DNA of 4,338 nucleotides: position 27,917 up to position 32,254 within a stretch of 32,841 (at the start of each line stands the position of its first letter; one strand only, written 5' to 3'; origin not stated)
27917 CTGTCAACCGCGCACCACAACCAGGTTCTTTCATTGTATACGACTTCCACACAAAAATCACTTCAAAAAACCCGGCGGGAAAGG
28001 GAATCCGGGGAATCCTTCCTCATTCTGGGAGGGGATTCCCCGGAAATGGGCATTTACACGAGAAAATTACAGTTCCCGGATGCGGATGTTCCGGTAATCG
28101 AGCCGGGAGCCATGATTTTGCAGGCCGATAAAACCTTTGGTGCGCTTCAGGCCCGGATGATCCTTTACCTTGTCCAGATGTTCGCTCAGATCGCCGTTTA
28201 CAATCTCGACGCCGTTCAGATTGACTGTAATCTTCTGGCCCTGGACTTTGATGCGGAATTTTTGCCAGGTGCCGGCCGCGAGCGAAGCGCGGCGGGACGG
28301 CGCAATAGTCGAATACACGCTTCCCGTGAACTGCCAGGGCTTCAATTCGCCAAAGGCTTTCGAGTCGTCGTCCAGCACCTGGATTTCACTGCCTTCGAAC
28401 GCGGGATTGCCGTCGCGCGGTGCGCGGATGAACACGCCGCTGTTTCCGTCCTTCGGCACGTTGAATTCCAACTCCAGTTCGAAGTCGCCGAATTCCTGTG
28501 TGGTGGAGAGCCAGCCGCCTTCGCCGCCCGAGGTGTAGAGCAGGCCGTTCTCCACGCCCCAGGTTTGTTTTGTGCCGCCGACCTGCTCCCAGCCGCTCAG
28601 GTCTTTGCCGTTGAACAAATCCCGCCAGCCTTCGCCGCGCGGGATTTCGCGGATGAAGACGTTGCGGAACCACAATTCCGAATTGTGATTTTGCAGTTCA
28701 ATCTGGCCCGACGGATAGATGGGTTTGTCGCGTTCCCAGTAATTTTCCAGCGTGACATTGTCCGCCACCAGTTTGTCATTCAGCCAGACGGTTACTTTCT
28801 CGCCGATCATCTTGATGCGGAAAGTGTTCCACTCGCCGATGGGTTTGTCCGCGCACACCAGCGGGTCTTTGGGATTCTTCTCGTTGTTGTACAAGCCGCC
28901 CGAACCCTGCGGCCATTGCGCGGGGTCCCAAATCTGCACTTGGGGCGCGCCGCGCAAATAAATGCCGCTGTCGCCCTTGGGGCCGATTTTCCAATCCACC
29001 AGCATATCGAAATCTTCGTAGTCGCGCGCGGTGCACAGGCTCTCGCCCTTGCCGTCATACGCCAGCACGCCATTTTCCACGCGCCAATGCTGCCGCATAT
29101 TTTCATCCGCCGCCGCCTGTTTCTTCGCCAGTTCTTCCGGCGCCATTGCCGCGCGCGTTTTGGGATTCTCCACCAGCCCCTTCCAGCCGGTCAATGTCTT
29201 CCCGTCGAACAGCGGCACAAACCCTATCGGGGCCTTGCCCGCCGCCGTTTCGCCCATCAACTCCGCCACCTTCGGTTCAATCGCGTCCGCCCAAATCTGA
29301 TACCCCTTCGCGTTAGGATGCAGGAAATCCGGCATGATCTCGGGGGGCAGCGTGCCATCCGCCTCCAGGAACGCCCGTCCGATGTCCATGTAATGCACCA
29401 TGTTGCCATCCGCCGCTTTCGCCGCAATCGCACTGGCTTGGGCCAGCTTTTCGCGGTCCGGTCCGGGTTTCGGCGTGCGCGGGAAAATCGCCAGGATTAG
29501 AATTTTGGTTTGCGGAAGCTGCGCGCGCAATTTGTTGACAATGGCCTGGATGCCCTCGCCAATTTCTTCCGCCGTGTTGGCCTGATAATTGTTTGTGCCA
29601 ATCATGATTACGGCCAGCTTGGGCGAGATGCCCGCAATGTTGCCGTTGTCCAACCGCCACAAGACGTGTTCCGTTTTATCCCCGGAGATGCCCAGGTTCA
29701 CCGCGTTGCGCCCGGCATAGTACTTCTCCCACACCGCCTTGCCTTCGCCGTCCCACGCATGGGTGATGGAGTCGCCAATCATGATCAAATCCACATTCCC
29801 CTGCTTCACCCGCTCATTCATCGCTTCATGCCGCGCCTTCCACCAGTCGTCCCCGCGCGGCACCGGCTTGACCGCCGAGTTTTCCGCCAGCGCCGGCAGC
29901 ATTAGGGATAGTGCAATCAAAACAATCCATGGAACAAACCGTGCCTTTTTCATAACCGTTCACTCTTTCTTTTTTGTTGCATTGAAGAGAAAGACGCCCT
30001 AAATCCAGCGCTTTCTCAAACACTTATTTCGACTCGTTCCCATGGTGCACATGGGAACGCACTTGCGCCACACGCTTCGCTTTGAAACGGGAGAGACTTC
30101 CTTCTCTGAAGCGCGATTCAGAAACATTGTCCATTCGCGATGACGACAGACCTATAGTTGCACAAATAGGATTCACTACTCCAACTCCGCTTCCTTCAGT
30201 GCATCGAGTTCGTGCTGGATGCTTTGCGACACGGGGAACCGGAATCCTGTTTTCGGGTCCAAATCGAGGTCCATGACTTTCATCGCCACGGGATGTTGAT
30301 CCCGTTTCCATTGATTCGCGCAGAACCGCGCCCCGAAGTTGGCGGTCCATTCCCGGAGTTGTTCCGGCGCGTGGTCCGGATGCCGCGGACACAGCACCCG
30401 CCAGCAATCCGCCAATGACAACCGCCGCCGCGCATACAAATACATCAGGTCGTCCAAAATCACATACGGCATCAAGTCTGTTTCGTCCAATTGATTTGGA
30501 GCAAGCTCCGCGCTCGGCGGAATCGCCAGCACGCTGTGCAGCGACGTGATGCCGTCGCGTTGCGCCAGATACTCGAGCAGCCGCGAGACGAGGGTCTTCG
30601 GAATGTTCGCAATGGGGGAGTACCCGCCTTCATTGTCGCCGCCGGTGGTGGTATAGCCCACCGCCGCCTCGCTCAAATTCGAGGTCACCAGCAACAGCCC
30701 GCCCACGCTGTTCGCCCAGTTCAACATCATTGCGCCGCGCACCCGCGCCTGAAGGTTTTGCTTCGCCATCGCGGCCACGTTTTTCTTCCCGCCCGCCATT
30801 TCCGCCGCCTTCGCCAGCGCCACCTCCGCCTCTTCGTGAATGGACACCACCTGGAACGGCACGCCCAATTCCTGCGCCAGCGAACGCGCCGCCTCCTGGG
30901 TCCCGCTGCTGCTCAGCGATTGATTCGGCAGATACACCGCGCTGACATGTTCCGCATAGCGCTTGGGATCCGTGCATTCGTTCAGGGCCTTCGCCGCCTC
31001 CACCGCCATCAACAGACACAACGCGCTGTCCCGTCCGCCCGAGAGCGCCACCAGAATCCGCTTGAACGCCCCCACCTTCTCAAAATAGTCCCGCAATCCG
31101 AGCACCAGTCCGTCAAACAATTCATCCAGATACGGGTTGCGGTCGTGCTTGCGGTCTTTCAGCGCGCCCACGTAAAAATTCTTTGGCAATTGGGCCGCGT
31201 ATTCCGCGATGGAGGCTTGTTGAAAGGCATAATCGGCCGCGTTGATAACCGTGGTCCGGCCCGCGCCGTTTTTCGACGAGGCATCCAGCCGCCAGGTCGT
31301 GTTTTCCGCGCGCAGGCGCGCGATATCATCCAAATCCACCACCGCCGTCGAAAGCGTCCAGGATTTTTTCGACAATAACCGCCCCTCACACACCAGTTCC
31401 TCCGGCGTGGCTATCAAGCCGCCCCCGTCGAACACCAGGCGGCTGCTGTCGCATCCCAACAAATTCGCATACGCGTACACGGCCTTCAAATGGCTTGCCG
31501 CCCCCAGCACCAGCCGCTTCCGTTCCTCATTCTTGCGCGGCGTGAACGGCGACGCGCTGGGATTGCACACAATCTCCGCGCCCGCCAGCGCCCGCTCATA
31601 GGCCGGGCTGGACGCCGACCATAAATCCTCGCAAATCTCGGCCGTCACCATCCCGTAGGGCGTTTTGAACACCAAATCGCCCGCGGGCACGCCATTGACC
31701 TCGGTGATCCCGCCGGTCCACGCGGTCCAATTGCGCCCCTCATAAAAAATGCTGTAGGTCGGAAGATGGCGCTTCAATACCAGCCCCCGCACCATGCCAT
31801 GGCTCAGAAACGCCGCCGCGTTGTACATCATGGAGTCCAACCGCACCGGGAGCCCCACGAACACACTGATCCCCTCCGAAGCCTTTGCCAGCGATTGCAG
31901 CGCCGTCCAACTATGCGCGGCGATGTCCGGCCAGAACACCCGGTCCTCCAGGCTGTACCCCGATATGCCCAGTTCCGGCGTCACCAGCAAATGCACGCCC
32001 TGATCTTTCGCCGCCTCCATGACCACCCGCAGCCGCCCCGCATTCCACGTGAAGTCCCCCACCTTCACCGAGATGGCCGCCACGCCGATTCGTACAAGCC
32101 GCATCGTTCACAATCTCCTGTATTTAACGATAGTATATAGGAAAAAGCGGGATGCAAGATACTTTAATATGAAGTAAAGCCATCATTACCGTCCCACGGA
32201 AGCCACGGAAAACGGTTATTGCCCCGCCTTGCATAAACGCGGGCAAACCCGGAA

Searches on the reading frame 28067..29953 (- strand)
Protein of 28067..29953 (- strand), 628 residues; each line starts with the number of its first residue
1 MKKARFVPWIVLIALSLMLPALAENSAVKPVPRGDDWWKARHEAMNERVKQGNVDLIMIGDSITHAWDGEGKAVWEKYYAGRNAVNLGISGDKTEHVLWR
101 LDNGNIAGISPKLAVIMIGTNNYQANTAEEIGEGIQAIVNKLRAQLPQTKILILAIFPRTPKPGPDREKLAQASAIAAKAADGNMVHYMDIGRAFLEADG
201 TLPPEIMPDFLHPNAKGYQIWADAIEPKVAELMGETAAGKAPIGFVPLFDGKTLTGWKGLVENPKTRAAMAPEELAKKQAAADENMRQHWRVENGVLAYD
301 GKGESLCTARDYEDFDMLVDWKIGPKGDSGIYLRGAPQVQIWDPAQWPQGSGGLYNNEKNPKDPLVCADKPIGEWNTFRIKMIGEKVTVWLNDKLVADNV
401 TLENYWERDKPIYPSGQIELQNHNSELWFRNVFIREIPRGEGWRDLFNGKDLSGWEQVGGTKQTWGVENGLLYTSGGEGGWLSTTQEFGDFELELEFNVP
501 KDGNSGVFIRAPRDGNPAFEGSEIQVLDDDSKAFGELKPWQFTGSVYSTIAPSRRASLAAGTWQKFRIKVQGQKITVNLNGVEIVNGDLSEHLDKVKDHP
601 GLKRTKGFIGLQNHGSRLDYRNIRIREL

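Call 7: search_protein_families(library=pfam, proteins=[window:28067-29953:-])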
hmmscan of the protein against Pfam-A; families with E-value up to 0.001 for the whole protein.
window:28067-29953:- (628 aa): 4 families
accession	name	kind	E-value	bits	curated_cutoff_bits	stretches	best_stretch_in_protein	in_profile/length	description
PF06439.18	3keto-disac_hyd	-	2.3e-95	318.4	26.8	2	442-626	1-187/187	3-keto-disaccharide hydrolase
PF13472.12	Lipase_GDSL_2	-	1.6e-29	104.1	32.9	1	59-220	2-178/178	GDSL-like Lipase/Acylhydrolase family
PF00657.28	Lipase_GDSL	-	1.9e-13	51.5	23.6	1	57-225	2-208/208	GDSL-like Lipase/Acylhydrolase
PF20407.5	DUF1583_N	-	1.2e-05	25.6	22.9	0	373-399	89-115/150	Domain of unknown function (DUF1583_N)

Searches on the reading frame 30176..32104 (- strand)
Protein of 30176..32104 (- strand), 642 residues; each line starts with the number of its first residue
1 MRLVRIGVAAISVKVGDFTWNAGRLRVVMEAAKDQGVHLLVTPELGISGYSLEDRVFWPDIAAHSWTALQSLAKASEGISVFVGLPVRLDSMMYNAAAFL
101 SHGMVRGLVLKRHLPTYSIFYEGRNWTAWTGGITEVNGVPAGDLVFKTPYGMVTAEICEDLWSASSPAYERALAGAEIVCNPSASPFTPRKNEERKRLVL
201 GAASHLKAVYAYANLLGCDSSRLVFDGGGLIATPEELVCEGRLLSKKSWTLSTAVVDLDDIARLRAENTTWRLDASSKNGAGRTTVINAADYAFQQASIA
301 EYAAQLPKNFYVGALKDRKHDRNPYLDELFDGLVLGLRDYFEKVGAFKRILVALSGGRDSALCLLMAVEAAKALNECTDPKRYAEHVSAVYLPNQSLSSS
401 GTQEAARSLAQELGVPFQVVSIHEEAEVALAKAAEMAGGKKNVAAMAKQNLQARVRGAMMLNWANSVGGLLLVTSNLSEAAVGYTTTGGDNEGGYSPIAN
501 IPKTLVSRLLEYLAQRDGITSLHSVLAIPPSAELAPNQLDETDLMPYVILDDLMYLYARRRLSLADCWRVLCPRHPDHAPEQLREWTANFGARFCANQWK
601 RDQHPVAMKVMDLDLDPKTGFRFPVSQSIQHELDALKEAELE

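Call 7: search_protein_families(library=pfam, proteins=[window:30176-32104:-])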
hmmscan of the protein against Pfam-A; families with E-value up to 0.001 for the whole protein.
window:30176-32104:- (642 aa): 2 families
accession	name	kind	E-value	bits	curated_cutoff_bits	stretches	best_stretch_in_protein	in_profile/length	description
PF02540.23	NAD_synthase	-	9.6e-40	136.7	21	1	333-560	5-208/242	NAD synthase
PF00795.27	CN_hydrolase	-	6.3e-17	62.2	23.2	1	7-265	3-255/256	Carbon-nitrogen hydrolase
